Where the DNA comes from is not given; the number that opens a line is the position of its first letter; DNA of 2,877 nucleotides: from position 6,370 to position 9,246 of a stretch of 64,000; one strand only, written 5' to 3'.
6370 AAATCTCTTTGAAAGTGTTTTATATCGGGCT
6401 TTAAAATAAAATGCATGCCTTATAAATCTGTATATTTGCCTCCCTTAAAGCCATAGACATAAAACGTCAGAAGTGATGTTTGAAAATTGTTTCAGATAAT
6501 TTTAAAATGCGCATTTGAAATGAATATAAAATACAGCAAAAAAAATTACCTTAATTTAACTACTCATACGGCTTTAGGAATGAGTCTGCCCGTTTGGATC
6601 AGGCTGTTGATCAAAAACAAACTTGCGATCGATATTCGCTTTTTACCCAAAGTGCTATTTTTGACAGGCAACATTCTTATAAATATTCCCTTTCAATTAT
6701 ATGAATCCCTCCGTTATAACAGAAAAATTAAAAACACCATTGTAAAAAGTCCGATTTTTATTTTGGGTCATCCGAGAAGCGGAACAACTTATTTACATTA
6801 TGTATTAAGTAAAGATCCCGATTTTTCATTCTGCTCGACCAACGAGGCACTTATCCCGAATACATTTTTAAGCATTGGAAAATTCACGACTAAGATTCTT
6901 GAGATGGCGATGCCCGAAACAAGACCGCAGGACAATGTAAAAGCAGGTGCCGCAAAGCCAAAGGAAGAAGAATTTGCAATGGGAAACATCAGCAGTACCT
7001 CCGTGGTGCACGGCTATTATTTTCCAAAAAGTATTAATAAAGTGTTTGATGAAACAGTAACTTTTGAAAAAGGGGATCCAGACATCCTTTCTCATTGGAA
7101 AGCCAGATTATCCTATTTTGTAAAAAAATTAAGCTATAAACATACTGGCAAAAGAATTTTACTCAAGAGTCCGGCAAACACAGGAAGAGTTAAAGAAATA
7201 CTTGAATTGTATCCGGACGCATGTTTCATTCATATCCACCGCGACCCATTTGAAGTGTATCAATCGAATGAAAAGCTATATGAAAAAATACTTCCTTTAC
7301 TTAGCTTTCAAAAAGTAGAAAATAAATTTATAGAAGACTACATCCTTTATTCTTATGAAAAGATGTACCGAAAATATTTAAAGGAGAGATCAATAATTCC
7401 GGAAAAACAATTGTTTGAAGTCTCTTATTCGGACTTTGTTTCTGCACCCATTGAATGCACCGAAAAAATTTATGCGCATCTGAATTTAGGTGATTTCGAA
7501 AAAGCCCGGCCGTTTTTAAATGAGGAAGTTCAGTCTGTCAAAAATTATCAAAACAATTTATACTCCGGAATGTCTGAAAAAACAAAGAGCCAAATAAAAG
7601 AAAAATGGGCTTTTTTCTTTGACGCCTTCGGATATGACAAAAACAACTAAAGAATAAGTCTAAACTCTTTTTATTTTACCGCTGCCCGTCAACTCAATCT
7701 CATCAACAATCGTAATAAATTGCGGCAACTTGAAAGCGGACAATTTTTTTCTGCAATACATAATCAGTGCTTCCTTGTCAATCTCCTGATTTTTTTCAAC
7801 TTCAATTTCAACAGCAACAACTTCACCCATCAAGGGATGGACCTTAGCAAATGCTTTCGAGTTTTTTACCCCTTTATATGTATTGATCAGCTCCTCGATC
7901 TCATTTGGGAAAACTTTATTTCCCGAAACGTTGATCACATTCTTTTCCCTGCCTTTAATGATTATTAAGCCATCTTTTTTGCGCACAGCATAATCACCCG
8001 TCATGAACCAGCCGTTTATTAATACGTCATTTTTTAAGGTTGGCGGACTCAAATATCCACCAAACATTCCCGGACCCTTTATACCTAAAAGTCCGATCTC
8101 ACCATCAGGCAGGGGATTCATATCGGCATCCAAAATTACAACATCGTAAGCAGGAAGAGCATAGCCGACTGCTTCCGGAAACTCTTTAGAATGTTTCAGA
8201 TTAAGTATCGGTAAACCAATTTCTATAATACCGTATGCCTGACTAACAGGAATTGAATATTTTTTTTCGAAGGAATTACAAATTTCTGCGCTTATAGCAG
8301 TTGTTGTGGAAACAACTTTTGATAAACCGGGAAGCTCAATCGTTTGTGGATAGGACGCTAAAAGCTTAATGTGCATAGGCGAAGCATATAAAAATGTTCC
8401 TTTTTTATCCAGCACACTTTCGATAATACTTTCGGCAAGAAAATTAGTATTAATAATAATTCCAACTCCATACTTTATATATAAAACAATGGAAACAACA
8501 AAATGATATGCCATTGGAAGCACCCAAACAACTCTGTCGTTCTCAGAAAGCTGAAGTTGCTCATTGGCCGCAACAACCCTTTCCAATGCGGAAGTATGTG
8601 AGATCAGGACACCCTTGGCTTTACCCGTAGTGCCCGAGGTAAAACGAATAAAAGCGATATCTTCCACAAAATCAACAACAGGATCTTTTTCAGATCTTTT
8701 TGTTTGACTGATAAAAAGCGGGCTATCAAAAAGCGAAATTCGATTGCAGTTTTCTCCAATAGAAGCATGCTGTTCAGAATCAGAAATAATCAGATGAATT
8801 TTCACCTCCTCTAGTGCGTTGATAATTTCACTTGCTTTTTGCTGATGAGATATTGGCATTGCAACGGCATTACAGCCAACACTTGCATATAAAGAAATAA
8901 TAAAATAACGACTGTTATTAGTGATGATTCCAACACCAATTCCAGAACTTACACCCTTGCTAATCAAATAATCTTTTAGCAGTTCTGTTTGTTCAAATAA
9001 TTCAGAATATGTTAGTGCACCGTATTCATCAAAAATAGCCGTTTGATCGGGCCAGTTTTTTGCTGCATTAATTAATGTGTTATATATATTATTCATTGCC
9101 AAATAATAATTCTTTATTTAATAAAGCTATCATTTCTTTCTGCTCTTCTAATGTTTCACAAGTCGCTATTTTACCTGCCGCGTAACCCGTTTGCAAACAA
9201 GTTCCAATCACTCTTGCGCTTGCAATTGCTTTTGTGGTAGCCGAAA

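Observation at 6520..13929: Compact orphan lipid-tailoring cluster: sulfotransferase + acyl-AMP ligase + ACP + HxxxD acyltransferase + FAD oxidoreductase + ABC-2 exporter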

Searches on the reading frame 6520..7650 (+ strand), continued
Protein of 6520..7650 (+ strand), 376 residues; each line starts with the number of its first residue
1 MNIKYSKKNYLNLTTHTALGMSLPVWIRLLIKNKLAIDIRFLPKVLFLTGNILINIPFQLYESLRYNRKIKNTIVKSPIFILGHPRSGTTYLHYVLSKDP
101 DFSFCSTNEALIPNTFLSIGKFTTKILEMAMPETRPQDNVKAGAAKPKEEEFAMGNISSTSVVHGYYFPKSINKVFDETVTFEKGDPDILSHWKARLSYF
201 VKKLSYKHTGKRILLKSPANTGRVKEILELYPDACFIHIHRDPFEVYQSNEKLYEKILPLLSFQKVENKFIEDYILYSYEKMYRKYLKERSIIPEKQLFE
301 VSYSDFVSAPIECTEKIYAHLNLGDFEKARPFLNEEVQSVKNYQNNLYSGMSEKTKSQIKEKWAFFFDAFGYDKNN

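Call 44: find_encoding_contigs(protein=P0343, flank=10000, max_places=1)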
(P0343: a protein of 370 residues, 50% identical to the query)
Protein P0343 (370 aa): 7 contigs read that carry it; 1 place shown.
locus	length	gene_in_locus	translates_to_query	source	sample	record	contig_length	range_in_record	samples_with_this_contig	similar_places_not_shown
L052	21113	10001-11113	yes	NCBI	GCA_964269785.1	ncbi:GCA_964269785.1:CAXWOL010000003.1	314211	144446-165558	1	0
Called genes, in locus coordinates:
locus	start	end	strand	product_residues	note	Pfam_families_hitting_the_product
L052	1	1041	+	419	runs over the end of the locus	PF12704:MacB_PCD, PF02687:FtsX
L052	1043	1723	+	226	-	PF02463:SMC_N (weak), PF00005:ABC_tran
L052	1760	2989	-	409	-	PF07690:MFS_1, PF00083:Sugar_tr, PF07690:MFS_1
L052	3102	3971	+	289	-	-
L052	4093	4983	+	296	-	PF02737:3HCDH_N, PF03446:NAD_binding_2 (weak), PF00725:3HCDH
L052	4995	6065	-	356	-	-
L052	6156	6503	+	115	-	PF00037:Fer4, PF13187:Fer4_9 (faint), PF12838:Fer4_7 (weak)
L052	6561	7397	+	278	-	-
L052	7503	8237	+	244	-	PF12679:ABC2_membrane_2, PF12730:ABC2_membrane_4, PF13346:ABC2_membrane_5 (weak), PF12698:ABC2_membrane_3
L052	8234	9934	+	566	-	PF23357:DUF7088, PF09822:ABC_transp_aux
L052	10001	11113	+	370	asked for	PF00685:Sulfotransfer_1 (weak), PF13469:Sulfotransfer_3, PF17784:Sulfotransfer_4 (faint)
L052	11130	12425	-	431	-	PF00009:GTP_EFTU, PF01926:MMR_HSR1 (faint), PF22594:GTP-eEF1A_C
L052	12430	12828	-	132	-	PF01507:PAPS_reduct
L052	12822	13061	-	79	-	PF01507:PAPS_reduct (weak)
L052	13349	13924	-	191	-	PF01583:APS_kinase, PF13671:AAA_33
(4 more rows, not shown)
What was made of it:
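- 6520..7650 (+): PAPS-type sulfotransferase (376 aa from the ATG at 6520; an upstream TTG at 6487 is also open). It has a hydrophobic N-terminal ~75 aa. One orthologue lies beside CysN/CysD/APS kinase (call 44).
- On PAPS-dependent sulfotransferase (Sulfotransfer_3): An orthologue lies next to PAPS-synthesis genes (call 44).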

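Call 45: find_encoding_contigs(protein=P0317, flank=10000, max_places=1)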
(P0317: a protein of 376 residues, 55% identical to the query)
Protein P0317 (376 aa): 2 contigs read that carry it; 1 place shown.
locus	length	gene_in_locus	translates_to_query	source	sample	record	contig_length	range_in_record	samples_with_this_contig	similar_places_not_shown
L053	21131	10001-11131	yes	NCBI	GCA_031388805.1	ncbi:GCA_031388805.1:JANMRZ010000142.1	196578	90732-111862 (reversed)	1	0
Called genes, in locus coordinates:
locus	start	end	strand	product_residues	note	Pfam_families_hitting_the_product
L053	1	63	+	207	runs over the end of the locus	PF00300:His_Phos_1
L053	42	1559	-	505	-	PF10300:Iml2-TPR_39 (faint), PF13181:TPR_8 (faint)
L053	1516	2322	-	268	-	PF02591:Zn_ribbon_9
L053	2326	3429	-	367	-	PF01784:DUF34_NIF3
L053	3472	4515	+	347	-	PF02606:LpxK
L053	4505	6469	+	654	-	PF14121:Porin_10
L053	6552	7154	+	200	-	PF06175:MiaE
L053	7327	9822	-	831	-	PF13620:CarboxypepD_reg (weak), PF13715:CarbopepD_reg_2, PF18939:DUF5686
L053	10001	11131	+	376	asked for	PF13469:Sulfotransfer_3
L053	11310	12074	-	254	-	PF01569:PAP2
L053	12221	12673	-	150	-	PF11396:PepSY_like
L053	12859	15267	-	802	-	PF13620:CarboxypepD_reg, PF13715:CarbopepD_reg_2, PF22904:NOMO1-like_2nd (weak), PF07715:Plug, PF00593:TonB_dep_Rec_b-barrel, PF14905:OMP_b-brl_3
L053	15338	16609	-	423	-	PF00512:HisKA, PF02518:HATPase_c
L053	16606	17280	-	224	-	PF00072:Response_reg, PF00486:Trans_reg_C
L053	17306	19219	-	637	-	PF00884:Sulfatase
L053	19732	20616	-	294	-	PF00701:DHDPS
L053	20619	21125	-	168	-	PF21857:DUF6913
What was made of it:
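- In L053 the sulfotransferase-DUF5686 pair sits beside LpxK, a porin and a PAP2 phosphatase (call 45).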

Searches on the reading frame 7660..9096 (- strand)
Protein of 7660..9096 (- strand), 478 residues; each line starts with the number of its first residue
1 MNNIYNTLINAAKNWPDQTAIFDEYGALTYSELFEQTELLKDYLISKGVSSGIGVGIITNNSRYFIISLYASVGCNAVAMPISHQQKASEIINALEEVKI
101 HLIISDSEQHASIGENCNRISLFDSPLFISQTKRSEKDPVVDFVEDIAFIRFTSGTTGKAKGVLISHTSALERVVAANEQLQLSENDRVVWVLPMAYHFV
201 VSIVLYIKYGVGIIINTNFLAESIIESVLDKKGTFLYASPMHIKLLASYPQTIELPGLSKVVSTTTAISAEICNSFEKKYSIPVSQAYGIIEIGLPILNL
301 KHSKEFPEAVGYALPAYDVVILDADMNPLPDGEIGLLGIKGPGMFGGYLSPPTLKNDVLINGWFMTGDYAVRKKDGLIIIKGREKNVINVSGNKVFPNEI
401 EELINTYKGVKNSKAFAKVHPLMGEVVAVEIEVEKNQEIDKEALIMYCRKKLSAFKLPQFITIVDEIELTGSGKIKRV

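Call 3: search_protein_families(library=pfam, proteins=[window:7660-9096:-], max_evalue=0.01)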
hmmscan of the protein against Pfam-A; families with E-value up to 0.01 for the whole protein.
window:7660-9096:- (478 aa): 2 families
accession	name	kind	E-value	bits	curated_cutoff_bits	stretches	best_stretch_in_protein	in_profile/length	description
PF00501.34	AMP-binding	-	3e-53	181.5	29.9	1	11-349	4-384/384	AMP-binding enzyme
PF13193.12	AMP-binding_C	-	1.7e-09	38.9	24.5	1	399-474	1-76/76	AMP-binding enzyme C-terminal domain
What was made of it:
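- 7660..9096 (-): Stand-alone adenylate-forming ligase (478 aa), the presumed loader of the ACP. AMP-binding 181.5 bits plus AMP-binding_C (call 3).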

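Call 4: search_protein_families(library=ncbifam, proteins=[window:7660-9096:-], max_evalue=0.01)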
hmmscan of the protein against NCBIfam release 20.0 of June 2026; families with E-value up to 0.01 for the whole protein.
window:7660-9096:- (478 aa): 109 families (the best 25 are shown)
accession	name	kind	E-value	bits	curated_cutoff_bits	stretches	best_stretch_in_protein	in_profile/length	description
NF004837.0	PRK06187.1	subfamily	9e-77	258.5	476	1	2-477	8-515/531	long-chain-fatty-acid--CoA ligase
NF006182.0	PRK08316.1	subfamily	3.7e-56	190.7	663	1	4-475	13-508/523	fatty acyl-CoA synthetase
NF005702.0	PRK07514.1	subfamily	5.4e-56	190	558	1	2-476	3-492/506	malonyl-CoA synthase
NF052269.1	Staph_lig_FadD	equivalog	7.3e-56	189.5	650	1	17-477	15-486/499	long-chain-fatty-acid--CoA ligase FadD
NF002966.0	PRK03640.1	equivalog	1.7e-55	188.5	556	1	3-477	3-473/483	o-succinylbenzoate--CoA ligase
TIGR01923.1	menE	equivalog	1.8e-54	185.3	330.15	1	29-477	1-439/442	o-succinylbenzoate--CoA ligase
NF004511.1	PRK05852.1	equivalog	4.4e-52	177.4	650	1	10-477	7-497/505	FadD7 family fatty acid--CoA ligase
NF006181.0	PRK08314.1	subfamily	5.8e-52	176.7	705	2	137-475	196-545/563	long-chain-fatty-acid--CoA ligase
NF005797.0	PRK07638.1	equivalog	1.3e-51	175.6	518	1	4-477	3-472/487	acyl-CoA synthetase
NF009233.0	PRK12583.1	subfamily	9.6e-50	169.5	832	2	145-477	201-543/558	fatty acid CoA ligase family protein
NF005307.0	PRK06839.1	equivalog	1.1e-49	169.4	748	1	11-477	11-486/496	o-succinylbenzoate--CoA ligase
NF004114.0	PRK05605.1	equivalog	4.1e-49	167.4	766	1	143-477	219-562/575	long-chain-fatty-acid--CoA ligase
NF005801.1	PRK07656.1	equivalog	1.1e-47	162.9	657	1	6-475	5-494/500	FadD3 family acyl-CoA ligase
NF004808.0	PRK06155.1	equivalog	6.9e-47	159.9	722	1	8-477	27-515/542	ATP-dependent acyl-CoA ligase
TIGR03098.1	ligase_PEP_1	hypoth_equivalog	1.3e-46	159.2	592.35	1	8-477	6-511/517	acyl-CoA ligase (AMP-forming), exosortase A system-associated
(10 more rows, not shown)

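Call 19: search_solved_structures(query=window:7660-9096:-, max_evalue=1e-20)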
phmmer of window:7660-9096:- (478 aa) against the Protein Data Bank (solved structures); distinct sequences matched with E-value up to 1e-20: 90 (the best 60 are shown).
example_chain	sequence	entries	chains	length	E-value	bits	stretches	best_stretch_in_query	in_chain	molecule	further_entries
6mfy_A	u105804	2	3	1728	3.5e-42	147.8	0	13-477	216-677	Linear gramicidin synthase subunit A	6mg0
6mfz_A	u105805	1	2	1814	4.4e-42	147.5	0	13-477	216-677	Linear gramicidin synthase subunit A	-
9meh_A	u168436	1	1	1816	4.4e-42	147.5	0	13-477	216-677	Linear gramicidin synthase subunit A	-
9be3_A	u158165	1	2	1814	4.4e-42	147.5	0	13-477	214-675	Linear gramicidin synthase subunit A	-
9be4_A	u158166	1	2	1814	4.4e-42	147.5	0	13-477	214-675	Linear gramicidin synthase subunit A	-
8wev_A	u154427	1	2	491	1.3e-40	142.6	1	10-476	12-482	Feruloyl-CoA Synthetase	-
8weu_A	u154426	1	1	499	1.4e-40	142.6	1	10-476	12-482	Fatty-acyl-CoA synthase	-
4fuq_A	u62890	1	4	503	5e-38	134.1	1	27-476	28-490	Malonyl CoA synthetase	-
4fut_A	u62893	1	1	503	2.3e-37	132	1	27-475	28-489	Malonyl CoA synthetase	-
4gxq_A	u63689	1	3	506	1.1e-36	129.7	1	27-475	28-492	Malonyl CoA synthetase, Benzoate-CoA ligase Chimeric protein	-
4gxr_A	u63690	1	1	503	5.1e-36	127.5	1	27-475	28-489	Malonyl CoA synthetase, Benzoate-CoA ligase Chimeric protein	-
6qjz_A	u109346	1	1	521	1.2e-35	126.3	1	8-477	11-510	oxalyl CoA-synthetase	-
5ie0_A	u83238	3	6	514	3.5e-35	124.8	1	6-477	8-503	Oxalate--CoA ligase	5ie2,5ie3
8aff_A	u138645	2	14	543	2.4e-33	118.7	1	144-477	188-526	Oxalate--CoA ligase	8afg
3r44_A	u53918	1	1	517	5.5e-30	107.6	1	28-476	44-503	fatty acyl CoA synthetase FADD13 (FATTY-ACYL-CoA SYNTHETASE)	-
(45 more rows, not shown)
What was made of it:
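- At 478 aa the ligase is FACS-like (calls 4, 19).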

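Call 77: search_solved_structures(query=window:7660-9096:-, max_evalue=1e-37, show_alignments=3)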
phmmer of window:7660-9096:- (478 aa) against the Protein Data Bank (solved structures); distinct sequences matched with E-value up to 1e-37: 8.
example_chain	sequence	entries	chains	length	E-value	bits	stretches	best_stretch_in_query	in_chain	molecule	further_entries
6mfy_A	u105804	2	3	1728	3.5e-42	147.8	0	13-477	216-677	Linear gramicidin synthase subunit A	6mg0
6mfz_A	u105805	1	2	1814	4.4e-42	147.5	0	13-477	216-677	Linear gramicidin synthase subunit A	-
9meh_A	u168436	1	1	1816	4.4e-42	147.5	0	13-477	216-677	Linear gramicidin synthase subunit A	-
9be3_A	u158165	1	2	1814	4.4e-42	147.5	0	13-477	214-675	Linear gramicidin synthase subunit A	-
9be4_A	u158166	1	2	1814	4.4e-42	147.5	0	13-477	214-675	Linear gramicidin synthase subunit A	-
8wev_A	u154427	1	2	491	1.3e-40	142.6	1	10-476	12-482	Feruloyl-CoA Synthetase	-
8weu_A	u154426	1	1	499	1.4e-40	142.6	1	10-476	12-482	Fatty-acyl-CoA synthase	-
4fuq_A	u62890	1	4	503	5e-38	134.1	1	27-476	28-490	Malonyl CoA synthetase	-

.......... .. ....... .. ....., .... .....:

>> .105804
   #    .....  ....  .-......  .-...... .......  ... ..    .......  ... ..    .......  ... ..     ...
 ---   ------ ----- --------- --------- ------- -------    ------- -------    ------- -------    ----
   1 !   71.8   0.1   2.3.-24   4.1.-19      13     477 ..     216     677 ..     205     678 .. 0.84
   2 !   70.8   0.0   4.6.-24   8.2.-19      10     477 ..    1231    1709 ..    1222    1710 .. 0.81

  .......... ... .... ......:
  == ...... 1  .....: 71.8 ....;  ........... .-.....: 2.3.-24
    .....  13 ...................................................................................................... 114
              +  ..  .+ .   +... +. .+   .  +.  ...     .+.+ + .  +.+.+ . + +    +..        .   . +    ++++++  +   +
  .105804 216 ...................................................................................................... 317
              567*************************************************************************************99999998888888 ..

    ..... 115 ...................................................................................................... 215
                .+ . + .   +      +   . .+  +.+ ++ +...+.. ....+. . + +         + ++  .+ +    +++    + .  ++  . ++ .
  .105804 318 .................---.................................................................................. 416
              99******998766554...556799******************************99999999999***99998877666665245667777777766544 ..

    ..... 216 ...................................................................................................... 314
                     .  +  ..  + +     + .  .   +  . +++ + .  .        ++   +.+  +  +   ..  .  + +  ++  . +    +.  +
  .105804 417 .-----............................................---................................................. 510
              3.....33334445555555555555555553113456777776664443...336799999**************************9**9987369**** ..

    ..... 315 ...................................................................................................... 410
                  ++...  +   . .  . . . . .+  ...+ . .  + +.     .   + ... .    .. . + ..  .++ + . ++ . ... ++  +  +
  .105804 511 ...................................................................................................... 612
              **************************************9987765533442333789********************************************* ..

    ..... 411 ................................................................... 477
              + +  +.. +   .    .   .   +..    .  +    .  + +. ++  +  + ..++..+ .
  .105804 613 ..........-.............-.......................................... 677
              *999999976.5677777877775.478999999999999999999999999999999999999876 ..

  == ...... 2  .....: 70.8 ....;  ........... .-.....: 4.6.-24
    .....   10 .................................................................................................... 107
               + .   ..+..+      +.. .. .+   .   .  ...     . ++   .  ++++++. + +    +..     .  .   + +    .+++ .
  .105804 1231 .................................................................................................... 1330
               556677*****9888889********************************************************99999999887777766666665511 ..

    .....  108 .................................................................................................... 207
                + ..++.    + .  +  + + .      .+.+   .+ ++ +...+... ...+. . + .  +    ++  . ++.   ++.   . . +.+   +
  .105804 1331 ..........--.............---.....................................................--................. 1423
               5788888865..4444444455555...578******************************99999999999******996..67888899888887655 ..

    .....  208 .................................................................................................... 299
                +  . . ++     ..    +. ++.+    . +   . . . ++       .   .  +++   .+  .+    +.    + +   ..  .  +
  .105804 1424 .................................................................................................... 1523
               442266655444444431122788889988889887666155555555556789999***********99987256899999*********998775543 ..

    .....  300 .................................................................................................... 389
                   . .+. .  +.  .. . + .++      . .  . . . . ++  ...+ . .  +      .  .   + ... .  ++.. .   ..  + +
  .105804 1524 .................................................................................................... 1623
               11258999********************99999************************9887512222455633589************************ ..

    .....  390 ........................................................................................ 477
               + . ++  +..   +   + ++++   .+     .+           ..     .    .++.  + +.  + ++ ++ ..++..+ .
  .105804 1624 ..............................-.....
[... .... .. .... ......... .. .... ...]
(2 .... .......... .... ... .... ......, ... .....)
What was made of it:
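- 7660..9096 (-): It has His or Val where A domains have the amino-binding Asp (call 77).
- On Fatty acyl-AMP ligase (FAAL): The best PDB matches are CoA ligases (calls 19, 77).
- On Amino-acid-activating adenylation domain: Aligned to both LgrA A domains, the window ligase has His or Val at the Asp position (call 77).
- The best single-domain PDB match of the ligase is a feruloyl-CoA synthetase, and aryl-acid ligases rank high (calls 19, 77).
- Tried and rejected: Amino-acid activation by the ligase: rejected, because the Asp is absent (call 77).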
